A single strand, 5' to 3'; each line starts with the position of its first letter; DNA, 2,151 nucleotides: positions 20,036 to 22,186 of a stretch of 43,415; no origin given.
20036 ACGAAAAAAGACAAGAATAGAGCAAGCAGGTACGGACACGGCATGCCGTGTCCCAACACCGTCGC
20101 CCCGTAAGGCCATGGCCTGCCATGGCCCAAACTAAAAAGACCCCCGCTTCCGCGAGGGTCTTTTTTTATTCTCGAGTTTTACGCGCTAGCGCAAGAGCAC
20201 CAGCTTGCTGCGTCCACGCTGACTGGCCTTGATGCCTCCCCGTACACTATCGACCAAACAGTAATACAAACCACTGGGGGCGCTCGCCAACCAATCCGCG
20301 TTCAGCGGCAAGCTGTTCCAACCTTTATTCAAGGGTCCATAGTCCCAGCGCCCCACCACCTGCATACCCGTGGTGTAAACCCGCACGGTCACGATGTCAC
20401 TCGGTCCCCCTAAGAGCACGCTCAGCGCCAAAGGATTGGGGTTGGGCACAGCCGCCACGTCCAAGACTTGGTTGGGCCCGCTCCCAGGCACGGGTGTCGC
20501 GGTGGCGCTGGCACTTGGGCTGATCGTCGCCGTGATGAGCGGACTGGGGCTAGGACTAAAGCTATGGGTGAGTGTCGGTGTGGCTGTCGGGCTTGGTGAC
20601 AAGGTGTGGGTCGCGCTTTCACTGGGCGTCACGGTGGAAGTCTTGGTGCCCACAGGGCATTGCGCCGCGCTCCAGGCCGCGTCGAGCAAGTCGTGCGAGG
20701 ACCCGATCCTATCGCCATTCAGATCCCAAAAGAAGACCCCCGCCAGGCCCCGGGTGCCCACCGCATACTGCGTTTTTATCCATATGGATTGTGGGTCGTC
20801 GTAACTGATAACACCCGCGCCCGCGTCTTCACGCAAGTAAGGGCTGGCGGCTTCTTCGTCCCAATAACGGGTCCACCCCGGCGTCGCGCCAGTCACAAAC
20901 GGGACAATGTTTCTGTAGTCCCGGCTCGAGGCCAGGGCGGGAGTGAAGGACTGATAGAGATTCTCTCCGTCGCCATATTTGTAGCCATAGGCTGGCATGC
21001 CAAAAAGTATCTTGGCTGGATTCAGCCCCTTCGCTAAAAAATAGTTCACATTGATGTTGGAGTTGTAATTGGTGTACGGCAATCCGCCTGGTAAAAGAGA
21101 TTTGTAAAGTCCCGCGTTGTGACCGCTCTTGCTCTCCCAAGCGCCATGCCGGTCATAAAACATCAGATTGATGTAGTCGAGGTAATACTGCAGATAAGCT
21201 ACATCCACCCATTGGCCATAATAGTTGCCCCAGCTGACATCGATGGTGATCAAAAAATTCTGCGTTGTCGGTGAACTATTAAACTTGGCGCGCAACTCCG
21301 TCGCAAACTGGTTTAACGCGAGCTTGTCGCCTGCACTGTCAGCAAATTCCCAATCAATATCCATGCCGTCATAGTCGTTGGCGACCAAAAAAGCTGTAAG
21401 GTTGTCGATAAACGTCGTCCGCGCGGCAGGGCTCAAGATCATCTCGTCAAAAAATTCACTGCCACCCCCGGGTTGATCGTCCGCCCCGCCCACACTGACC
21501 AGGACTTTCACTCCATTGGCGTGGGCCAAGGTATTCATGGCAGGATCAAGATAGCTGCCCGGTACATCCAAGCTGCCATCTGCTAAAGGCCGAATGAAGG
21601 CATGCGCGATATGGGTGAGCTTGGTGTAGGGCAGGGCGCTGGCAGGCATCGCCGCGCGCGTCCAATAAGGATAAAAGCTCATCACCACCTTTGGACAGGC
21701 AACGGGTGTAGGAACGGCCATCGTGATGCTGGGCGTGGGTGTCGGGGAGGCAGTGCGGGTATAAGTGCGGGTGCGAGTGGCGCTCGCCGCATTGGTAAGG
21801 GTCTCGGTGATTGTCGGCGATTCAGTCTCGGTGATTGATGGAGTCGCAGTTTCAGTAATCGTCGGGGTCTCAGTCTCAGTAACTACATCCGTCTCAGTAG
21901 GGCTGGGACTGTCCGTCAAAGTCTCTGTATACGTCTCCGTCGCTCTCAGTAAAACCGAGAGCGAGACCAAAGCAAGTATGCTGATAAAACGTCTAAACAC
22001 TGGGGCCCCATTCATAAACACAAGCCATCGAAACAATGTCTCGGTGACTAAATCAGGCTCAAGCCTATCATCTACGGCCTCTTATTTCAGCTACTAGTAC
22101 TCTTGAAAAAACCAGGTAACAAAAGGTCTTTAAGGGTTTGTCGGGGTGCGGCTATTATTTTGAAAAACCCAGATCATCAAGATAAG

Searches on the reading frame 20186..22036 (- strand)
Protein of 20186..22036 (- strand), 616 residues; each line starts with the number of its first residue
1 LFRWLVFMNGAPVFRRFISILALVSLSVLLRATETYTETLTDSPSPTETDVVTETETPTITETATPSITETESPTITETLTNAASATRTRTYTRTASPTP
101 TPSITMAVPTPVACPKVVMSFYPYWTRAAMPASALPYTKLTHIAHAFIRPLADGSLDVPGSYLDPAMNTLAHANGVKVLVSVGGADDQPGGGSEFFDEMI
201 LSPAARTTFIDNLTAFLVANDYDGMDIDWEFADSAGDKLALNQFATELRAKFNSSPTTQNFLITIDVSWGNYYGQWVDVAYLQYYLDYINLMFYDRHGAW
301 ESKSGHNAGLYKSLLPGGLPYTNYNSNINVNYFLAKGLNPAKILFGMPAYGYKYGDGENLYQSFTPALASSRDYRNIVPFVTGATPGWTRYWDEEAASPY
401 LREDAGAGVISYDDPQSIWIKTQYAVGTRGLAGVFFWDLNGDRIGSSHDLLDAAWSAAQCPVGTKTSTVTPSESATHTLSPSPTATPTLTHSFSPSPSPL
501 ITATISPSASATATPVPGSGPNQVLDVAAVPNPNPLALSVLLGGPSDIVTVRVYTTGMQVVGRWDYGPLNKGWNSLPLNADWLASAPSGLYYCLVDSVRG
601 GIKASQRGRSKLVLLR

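Call 3: search_protein_families(library=pfam, proteins=[window:20186-22036:-], max_evalue=1)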
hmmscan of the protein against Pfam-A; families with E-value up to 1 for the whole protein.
window:20186-22036:- (616 aa): 1 family
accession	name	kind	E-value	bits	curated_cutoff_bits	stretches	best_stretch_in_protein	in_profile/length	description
PF00704.34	Glyco_hydro_18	-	4.9e-56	191.1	29.6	1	120-442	4-317/317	Glycosyl hydrolases family 18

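Call 4: search_protein_families(library=ncbifam, proteins=[window:20186-22036:-], max_evalue=1)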
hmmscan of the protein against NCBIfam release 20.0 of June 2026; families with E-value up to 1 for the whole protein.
window:20186-22036:- (616 aa): 2 families
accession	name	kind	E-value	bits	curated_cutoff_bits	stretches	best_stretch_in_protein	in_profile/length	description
NF052619.1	ChiD_Serratia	equivalog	1.2e-20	74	750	2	175-351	103-276/416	chitinase ChiD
NF045482.1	Endoglyc_H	equivalog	0.068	12.4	300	1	172-234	77-133/267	endo-beta-N-acetylglucosaminidase H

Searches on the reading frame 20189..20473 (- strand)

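Call 101: search_protein_families(library=pfam, proteins=[window:20189-20473:-], max_evalue=10)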
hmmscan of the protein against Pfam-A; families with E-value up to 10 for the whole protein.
seq(95 aa): 1 family
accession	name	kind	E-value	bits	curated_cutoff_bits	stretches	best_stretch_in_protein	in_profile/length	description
PF13860.13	FlgD_ig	-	0.016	15.6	27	1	14-76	11-75/79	FlgD Ig-like domain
